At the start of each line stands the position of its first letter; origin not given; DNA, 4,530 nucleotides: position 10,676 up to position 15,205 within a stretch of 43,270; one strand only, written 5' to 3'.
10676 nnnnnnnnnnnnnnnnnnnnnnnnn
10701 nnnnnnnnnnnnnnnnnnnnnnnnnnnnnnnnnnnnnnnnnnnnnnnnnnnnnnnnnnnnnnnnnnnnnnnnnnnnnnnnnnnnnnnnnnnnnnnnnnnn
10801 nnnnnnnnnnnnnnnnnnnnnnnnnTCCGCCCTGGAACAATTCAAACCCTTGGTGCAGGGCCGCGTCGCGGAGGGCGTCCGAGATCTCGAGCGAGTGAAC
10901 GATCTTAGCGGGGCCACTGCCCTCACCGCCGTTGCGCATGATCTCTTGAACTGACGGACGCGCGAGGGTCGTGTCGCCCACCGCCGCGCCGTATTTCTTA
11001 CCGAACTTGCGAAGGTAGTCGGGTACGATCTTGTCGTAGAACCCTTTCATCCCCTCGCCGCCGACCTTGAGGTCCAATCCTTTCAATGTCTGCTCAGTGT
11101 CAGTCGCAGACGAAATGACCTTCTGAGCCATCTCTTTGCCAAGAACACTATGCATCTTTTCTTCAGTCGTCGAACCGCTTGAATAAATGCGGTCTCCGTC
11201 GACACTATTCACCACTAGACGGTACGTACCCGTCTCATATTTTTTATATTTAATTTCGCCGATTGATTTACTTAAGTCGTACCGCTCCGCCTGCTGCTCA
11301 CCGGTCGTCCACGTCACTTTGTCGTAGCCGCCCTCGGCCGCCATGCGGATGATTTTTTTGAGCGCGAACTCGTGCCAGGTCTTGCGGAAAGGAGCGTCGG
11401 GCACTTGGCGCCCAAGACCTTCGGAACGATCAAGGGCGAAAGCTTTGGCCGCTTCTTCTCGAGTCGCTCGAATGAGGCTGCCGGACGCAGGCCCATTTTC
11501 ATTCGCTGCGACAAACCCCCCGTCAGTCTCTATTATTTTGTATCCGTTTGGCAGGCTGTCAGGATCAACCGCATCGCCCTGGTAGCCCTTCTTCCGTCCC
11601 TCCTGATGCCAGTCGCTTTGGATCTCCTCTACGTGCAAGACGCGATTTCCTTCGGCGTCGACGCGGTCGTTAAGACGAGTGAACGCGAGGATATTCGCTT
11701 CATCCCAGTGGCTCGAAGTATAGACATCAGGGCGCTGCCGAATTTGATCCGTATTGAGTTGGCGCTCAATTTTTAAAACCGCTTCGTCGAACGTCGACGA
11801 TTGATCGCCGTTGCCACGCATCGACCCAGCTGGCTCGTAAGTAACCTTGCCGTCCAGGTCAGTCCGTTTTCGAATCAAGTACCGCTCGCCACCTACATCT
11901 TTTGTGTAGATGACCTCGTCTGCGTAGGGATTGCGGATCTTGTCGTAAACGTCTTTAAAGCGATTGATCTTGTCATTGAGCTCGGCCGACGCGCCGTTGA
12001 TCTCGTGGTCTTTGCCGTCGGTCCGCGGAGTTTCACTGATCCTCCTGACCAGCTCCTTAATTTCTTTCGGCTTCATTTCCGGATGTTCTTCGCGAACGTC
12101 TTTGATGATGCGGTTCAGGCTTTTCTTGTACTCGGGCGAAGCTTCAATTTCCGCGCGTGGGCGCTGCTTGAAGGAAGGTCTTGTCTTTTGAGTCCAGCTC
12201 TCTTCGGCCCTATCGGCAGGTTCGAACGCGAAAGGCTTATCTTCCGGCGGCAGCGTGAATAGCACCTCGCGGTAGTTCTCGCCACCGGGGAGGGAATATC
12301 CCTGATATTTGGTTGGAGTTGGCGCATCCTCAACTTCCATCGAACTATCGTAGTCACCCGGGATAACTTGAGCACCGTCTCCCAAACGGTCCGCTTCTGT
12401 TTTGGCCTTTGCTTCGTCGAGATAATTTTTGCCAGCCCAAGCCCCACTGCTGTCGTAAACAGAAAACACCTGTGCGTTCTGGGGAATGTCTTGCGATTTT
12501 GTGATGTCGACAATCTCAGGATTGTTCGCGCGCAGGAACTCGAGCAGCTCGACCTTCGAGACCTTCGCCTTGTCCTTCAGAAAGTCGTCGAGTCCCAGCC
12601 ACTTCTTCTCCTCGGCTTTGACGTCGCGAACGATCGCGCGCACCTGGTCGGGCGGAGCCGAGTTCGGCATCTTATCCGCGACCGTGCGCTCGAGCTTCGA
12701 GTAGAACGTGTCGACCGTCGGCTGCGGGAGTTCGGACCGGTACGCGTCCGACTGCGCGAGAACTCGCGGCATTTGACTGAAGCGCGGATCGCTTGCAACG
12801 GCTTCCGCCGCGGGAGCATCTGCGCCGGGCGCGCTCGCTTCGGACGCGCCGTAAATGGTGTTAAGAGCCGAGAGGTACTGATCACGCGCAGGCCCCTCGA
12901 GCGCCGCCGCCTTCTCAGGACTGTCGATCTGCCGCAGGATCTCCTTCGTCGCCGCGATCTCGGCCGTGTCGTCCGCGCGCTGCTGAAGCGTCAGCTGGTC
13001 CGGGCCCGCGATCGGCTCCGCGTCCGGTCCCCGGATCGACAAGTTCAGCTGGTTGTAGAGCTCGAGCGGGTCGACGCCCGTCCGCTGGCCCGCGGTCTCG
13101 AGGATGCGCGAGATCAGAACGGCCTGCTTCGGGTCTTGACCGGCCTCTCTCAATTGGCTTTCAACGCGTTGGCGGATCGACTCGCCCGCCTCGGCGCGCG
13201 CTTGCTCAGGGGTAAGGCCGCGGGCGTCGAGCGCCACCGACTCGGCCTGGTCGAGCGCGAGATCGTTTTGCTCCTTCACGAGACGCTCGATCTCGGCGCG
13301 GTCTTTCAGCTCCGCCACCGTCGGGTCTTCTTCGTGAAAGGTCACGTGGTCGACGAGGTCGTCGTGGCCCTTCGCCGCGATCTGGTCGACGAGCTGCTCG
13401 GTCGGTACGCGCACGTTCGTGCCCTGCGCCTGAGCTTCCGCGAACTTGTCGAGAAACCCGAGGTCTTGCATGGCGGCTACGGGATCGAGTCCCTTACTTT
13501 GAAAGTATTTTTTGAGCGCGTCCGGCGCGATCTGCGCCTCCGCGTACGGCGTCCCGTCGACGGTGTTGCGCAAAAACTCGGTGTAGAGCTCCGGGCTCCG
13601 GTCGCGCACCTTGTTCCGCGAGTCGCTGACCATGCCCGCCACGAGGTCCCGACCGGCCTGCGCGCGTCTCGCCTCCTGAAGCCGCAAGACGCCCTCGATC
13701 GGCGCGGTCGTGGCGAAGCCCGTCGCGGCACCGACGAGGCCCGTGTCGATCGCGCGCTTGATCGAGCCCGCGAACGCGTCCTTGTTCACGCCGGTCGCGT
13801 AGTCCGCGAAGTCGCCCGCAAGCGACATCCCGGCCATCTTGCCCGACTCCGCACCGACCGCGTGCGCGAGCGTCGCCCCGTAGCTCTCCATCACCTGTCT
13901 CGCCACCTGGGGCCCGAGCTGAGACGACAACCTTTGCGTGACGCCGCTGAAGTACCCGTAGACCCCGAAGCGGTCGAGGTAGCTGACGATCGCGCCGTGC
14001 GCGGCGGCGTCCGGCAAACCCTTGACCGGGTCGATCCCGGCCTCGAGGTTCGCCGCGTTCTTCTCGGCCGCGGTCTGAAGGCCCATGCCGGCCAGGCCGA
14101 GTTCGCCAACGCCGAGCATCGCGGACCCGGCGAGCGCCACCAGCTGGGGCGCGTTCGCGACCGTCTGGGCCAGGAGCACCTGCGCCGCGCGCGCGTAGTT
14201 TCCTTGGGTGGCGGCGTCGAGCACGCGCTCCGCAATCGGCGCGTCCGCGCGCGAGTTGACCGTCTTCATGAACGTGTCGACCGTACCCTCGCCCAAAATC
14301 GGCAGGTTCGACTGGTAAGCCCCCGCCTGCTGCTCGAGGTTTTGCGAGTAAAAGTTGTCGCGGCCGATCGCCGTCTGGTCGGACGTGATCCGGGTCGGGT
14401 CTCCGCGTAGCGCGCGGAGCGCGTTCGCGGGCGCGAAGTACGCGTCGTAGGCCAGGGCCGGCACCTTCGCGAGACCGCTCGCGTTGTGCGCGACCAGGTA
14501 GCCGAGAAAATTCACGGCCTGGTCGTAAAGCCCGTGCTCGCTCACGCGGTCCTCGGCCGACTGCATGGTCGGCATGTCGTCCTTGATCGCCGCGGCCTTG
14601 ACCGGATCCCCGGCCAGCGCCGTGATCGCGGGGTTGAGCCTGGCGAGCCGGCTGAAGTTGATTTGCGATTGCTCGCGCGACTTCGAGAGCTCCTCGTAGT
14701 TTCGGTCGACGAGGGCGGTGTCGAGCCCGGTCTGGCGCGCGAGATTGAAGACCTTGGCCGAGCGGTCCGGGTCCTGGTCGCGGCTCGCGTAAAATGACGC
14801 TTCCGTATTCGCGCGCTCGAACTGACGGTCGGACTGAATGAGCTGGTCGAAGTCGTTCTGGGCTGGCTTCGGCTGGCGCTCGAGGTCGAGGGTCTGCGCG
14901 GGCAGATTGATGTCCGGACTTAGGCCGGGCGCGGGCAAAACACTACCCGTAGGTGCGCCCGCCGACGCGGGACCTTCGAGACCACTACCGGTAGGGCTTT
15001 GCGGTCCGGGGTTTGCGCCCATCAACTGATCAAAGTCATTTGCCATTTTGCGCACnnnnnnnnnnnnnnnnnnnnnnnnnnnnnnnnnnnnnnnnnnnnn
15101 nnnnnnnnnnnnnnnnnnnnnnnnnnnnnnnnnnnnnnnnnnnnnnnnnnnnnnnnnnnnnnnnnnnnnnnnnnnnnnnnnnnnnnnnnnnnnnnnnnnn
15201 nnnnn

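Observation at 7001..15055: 2684-aa ejection-protein-position giant with a zincin motif: a virion-delivered polyvalent effector?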

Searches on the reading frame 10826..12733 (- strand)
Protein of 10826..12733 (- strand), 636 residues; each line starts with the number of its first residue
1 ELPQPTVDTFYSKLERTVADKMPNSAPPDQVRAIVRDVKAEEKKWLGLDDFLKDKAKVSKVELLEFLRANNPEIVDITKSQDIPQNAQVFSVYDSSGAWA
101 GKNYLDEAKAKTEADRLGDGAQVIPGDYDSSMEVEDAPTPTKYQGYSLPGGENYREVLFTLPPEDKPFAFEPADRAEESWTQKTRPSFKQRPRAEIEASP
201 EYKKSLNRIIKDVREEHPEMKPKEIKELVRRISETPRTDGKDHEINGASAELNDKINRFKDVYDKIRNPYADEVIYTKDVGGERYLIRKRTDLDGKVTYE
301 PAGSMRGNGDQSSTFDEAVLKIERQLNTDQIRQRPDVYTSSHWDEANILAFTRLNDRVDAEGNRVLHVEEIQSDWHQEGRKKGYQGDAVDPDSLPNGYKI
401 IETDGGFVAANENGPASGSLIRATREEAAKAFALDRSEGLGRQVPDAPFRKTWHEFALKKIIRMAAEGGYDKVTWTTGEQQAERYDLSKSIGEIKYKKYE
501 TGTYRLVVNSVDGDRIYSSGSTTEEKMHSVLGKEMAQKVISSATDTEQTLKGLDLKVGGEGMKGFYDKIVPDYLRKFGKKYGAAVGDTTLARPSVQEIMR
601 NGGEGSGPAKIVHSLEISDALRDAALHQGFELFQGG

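Call 39: search_dna_similar(query=window:10826-12733:-, collection=phages, mode=protein, max_rows=40, max_evalue=0.001)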
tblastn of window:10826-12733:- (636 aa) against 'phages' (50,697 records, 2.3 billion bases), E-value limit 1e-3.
Records with a match: 5; places in all: 6; records where one place covers at least 80% of the query: 0.
Best place of each record, by identity: <60% 5.
By first word of the organism name: Dolichospermum 1; Caudoviricetes 1; Pelagibacter 1; Nostoc 1; Microcystis 1.
By host as written in the record: Dolichospermum flos-aquae 1; - 1; Candidatus Pelagibacter sp. HTCC1062 1; Nostoc sp. 1; Microcystis elabens 1.
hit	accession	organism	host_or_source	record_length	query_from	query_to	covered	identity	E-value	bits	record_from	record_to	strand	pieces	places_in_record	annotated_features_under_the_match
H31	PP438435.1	Dolichospermum phage Dfl-JY45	Dolichospermum flos-aquae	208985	338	633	47%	37.6%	4e-45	179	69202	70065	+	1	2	hypothetical protein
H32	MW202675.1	Caudoviricetes sp.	Manatee Spring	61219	364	636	43%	31.4%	3e-26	120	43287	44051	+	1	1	hypothetical protein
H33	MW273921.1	Pelagibacter phage HTVC028P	Candidatus Pelagibacter sp. HTCC1062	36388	338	595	41%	23.8%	2e-11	74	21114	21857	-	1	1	hypothetical protein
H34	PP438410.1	Nostoc phage Nsp-JY18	Nostoc sp.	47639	427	590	26%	24.0%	6e-5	52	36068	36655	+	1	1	lysin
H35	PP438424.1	Microcystis phage Mel-JY33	Microcystis elabens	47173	427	590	26%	24.0%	7e-5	52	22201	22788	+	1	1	lysin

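Call 48: search_solved_structures(query=A1, max_evalue=10, show_alignments=2)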
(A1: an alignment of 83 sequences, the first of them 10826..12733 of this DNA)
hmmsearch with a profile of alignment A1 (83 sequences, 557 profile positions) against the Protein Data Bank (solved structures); distinct sequences matched with E-value up to 10: 1.
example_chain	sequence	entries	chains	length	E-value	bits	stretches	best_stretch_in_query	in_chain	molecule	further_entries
9d92_A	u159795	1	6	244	0.38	12.6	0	24-119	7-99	Z4 c3i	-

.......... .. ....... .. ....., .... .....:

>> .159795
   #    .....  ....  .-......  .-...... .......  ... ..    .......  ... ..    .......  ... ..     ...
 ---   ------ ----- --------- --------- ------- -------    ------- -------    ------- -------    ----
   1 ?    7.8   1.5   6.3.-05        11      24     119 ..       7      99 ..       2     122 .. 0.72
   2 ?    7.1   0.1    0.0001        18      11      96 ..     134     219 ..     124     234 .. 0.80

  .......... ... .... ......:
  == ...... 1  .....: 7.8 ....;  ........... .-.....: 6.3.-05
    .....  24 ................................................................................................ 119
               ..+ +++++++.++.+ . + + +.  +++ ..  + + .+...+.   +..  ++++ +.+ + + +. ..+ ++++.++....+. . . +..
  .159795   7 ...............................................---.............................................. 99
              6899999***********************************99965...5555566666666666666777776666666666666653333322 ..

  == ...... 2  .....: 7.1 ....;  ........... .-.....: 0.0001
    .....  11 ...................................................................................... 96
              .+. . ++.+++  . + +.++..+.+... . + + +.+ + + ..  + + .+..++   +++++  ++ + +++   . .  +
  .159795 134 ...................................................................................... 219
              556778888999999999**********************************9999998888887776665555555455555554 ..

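Call 56: predict_structure(alignment_id=A1)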
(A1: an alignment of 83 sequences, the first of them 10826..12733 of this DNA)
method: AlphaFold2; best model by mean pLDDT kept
length: 636 residues; sequences in the alignment: 83
mean_pLDDT: 79.7   pTM: 0.67
mean pLDDT of the five models: 79.7, 79.2, 77.2, 76.6, 75.9
residues with pLDDT >= 90: 269; 70-90: 175; 50-70: 138; < 50: 54
segments of 3 or more residues with pLDDT < 50: 167-188, 272-280, 304-311, 417-420
pLDDT, mean of each block of 10 residues (from residue 1): 65 95 98 95 92 97 94 90 66 83 74 87 76 63 90 94 58 40 41 81 87 88 88 73 75 83 73 48 56 56 48 53 55 70 92 96 97 91 69 53 65 52 59 57 82 94 96 97 90 97 97 96 93 92 97 88 94 97 98 83 74 98 95 74
secondary structure, 60 per line:
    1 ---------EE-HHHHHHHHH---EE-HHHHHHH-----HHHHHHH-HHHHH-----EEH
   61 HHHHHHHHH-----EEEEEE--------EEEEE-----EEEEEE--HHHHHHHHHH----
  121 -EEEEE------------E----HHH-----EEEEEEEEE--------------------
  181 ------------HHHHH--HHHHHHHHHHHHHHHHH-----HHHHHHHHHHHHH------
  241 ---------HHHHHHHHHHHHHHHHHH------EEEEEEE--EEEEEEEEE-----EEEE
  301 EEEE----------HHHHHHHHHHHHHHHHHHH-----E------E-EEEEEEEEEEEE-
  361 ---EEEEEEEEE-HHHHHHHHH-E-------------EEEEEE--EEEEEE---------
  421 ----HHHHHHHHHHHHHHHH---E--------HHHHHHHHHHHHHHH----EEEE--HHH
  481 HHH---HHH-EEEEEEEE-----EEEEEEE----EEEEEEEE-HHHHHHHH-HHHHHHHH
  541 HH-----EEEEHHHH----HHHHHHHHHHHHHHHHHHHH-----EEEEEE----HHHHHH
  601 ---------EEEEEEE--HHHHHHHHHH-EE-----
elements in order: H13-21 H28-34 H40-46 H48-52 H60-69 E75-80 E89-93 E99-104 H107-116 E122-126 E152-160 H193-197 H200-216 H222-234 H250-267 E274-280 E283-291 E297-304 H315-333 E348-359 E364-372 H374-382 E398-403 E406-411 H425-440 H453-467 E472-475 H478-483 E491-498 E504-510 E515-522 H524-531 H533-542 E548-551 H552-555 H560-579 E585-590 H595-600 E610-616 H619-628

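Call 60: fold_search(model_id=the predicted structure, library=pdb)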
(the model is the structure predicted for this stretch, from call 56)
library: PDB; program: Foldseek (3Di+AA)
matches with E <= 10: 406; with E <= 0.001: 0
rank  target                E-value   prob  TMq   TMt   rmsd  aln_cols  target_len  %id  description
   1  3pej_B                2.7e-01  0.08  0.07  0.13  22.4       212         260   11  Crystal Structure of the N-terminal domain of an HSP90 from Plasmodium Falciparum, PFL1070c in the presence of Macbeci (released 2010-11-17)
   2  6ee1_D                2.9e-01  0.08  0.07  0.06  27.2       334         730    8  Crystal structure of Mycobacterium tuberculosis ICL2 in complex with acetyl-CoA (released 2019-08-14)
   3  6ee1_B                3.4e-01  0.07  0.07  0.06  27.1       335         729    8  Crystal structure of Mycobacterium tuberculosis ICL2 in complex with acetyl-CoA (released 2019-08-14)
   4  6ee1_C                3.6e-01  0.07  0.07  0.06  27.1       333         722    8  Crystal structure of Mycobacterium tuberculosis ICL2 in complex with acetyl-CoA (released 2019-08-14)
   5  8g8k                  4.2e-01  0.09  0.07  0.24  17.5       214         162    7  Crystal structure of Rv1916 (residues 233-398) (released 2023-06-07)
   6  3n7z_D                4.7e-01  0.08  0.08  0.13  16.8       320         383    7  Crystal structure of acetyltransferase from Bacillus anthracis (released 2010-06-16)
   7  8a5o_U                5.0e-01  0.04  0.05  0.05  26.4       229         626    9  Structure of Arp4-Ies4-N-actin-Arp8-Ino80HSA subcomplex (A-module) of S. cerevisiae INO80 (released 2022-12-14)
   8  6edz_B                5.3e-01  0.06  0.07  0.06  27.3       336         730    9  Crystal structure of Mycobacterium tuberculosis ICL2 in complex with acetyl-CoA, form I (released 2019-08-14)
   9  6edz_D                5.6e-01  0.05  0.07  0.06  27.9       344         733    8  Crystal structure of Mycobacterium tuberculosis ICL2 in complex with acetyl-CoA, form I (released 2019-08-14)
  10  6edz_A                5.9e-01  0.05  0.07  0.06  27.1       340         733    8  Crystal structure of Mycobacterium tuberculosis ICL2 in complex with acetyl-CoA, form I (released 2019-08-14)
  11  6sg9_DC               5.9e-01  0.02  0.07  0.05  35.5       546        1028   10  Head domain of the mt-SSU assemblosome from Trypanosoma brucei (released 2019-09-18)
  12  2p9p_A                6.2e-01  0.04  0.05  0.08  24.4       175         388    8  Crystal Structure of bovine Arp2/3 complex co-crystallized with ADP (released 2007-05-29)
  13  5nbn_E                6.5e-01  0.02  0.06  0.06  28.2       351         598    8  Crystal structure of the Arp4-N-actin-Arp8-Ino80HSA module of INO80 (released 2018-08-22)
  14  7ena_DA               6.9e-01  0.08  0.05  0.06  26.6       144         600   18  TFIID-based PIC-Mediator holo-complex in pre-assembled state (pre-hPIC-MED) (released 2021-05-26)
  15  3n7z_E                8.1e-01  0.08  0.08  0.13  16.0       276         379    7  Crystal structure of acetyltransferase from Bacillus anthracis (released 2010-06-16)
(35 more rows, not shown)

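Call 62: search_protein_representatives(alignment_id=A1)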
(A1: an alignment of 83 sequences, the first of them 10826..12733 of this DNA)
Query: 83 sequences, 557 profile positions. Proteins with E-value up to 0.001 (for the whole library): 15030; up to 1e-10: 13056; up to 1e-30: 9912. The best 150 are listed.
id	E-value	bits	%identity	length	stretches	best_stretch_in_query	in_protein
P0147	0.0e+00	1047.0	-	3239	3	23-510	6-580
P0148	8.9e-262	886.3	-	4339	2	15-510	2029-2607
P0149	2.5e-242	822.1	-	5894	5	14-510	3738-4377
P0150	2.5e-233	792.4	-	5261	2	16-521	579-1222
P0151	3.8e-230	781.8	-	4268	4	42-510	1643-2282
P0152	7.1e-226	767.7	-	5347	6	21-413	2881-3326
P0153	4.5e-225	765.1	-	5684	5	19-515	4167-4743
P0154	2.3e-216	736.4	-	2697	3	16-524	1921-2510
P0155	1.8e-215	733.4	-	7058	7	22-347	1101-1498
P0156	1.6e-209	713.8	-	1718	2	16-523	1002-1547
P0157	2.6e-207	706.4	-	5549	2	17-512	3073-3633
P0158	1.5e-206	704.0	-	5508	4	15-516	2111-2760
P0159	6.3e-204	695.3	-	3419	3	16-519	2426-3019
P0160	3.8e-202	689.4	-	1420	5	230-514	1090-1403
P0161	1.5e-198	677.5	-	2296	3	20-510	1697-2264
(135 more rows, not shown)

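Call 68: search_protein_families(library=pfam, alignment_id=A5, max_evalue=0.0001)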
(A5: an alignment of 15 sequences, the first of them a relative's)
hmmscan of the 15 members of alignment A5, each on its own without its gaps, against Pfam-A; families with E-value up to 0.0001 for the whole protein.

A. member 1, P0147 (3239 aa): 1 family
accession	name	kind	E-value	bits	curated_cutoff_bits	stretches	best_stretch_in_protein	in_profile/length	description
PF18760.7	ART-PolyVal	-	1.5e-104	347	31.2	5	1685-1827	2-139/140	ADP-Ribosyltransferase in polyvalent proteins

B. families by the number of members that match (of 15 scanned): 8 families
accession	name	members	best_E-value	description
PF18760.7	ART-PolyVal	7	1.5e-104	ADP-Ribosyltransferase in polyvalent proteins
PF18834.6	LPD22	2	1.3e-19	Large polyvalent protein associated domain 22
PF18823.6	InPase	1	7.8e-44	Inorganic Pyrophosphatase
PF18857.6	LPD38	1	4.5e-39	Large polyvalent protein associated domain 38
PF18814.6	PBECR5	1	1.5e-20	phage-Barnase-EndoU-ColicinE5/D-RelE like nuclease5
PF04002.20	RadC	1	1.1e-10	RadC-like JAB domain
PF25735.1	Phage_L5_gp82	1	6.4e-08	Mycobacterium phage L5 gene 82 protein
PF18809.6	PBECR1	1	6.2e-07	phage-Barnase-EndoU-ColicinE5/D-RelE like nuclease1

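Call 96: search_protein_families(library=phrogs, proteins=[window:10826-12733:-], max_evalue=0.001)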
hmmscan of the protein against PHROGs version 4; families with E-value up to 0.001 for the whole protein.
window:10826-12733:- (636 aa): 1 family
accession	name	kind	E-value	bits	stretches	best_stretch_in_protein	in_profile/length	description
phrog_7348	-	lysis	1.2e-10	40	1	343-582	1812-2065/2564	endolysin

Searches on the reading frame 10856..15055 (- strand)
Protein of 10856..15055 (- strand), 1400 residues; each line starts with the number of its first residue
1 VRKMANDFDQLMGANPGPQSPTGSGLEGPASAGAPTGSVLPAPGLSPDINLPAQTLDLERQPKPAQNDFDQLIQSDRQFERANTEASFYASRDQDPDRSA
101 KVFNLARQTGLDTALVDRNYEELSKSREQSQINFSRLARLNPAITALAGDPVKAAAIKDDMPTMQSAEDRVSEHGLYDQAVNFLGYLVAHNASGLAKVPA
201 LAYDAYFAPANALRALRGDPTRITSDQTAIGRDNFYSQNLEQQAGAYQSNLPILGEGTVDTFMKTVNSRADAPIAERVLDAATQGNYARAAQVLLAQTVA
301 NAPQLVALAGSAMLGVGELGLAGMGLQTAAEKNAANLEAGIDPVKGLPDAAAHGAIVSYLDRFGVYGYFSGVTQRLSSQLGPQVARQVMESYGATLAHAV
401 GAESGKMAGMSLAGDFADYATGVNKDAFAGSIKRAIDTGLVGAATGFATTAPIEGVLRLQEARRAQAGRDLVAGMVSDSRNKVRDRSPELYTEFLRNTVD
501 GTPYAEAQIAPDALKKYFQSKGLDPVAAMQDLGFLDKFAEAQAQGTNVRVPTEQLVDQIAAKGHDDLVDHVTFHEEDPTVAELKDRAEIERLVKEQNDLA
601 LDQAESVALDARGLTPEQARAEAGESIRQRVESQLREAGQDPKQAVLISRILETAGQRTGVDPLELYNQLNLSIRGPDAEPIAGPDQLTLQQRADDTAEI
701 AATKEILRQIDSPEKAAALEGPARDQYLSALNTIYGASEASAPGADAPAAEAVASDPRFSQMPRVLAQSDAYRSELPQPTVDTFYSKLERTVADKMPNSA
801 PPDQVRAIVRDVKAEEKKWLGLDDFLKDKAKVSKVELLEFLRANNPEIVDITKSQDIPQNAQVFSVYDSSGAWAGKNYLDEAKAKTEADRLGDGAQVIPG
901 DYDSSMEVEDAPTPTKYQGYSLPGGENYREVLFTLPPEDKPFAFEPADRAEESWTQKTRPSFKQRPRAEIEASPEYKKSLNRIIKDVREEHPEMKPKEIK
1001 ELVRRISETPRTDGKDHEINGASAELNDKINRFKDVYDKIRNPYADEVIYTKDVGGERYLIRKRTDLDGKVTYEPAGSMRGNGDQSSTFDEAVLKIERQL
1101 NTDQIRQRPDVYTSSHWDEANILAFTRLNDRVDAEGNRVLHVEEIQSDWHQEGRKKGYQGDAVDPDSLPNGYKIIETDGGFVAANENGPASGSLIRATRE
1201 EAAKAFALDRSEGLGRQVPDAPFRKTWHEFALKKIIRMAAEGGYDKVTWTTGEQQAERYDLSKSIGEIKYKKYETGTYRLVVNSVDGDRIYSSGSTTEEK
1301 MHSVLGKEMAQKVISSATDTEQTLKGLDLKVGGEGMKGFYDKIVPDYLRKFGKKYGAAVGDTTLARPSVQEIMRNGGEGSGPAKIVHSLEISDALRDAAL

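Call 12: find_homologous_proteins(query=window:10856-15055:-, max_evalue=0.001)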
Query window:10856-15055:- (1400 aa): 3 proteins with E <= 0.001 among 8000 candidates.
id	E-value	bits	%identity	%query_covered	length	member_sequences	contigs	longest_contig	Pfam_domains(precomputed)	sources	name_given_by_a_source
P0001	1.0e-68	250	29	45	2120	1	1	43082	PF18834.7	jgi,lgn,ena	-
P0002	2.4e-50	190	28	47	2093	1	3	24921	PF18834.7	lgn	-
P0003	1.7e-16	77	26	23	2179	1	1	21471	PF18834.7,PF18798.7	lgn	-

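Call 27: search_protein_families(library=pfam, proteins=[P0003, P0001, P0002], max_evalue=0.1)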
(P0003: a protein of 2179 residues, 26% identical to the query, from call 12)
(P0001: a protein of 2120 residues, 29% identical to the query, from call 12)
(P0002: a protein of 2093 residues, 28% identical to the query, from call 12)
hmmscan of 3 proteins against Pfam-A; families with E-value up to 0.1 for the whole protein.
P0003 (2179 aa): 3 families
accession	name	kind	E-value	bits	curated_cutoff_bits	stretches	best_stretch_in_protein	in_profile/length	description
PF18798.6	LPD3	-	2.5e-19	70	27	1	726-832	8-114/114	Large polyvalent protein-associated domain 3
PF18834.6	LPD22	-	9.3e-09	35.9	28.6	1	47-130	9-92/97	Large polyvalent protein associated domain 22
PF23460.1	ZMYND8_CC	-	0.028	15.1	27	0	506-540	28-62/65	ZMYND8 protein coiled-coil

P0001 (2120 aa): 1 family
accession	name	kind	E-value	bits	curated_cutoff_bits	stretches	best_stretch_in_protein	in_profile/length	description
PF18834.6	LPD22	-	1.5e-17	64.1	28.6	1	52-140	3-89/97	Large polyvalent protein associated domain 22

P0002 (2093 aa): 1 family
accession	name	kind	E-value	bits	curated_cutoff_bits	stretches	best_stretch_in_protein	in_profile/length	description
PF18834.6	LPD22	-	6.7e-20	71.6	28.6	1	53-142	6-93/97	Large polyvalent protein associated domain 22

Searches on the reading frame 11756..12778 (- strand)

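Call 17: search_protein_families(library=pfam, proteins=[window:11756-12778:-], max_evalue=10)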
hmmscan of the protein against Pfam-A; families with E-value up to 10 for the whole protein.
window:11756-12778:- (341 aa): 2 families
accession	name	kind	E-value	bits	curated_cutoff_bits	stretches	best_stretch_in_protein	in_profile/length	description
PF16494.10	Na_Ca_ex_C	-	0.047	14.6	25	1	202-245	54-97/137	C-terminal extension of sodium/calcium exchanger domain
PF09164.15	VitD-bind_III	-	0.3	11.5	27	1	216-246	13-40/65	Vitamin D binding protein, domain III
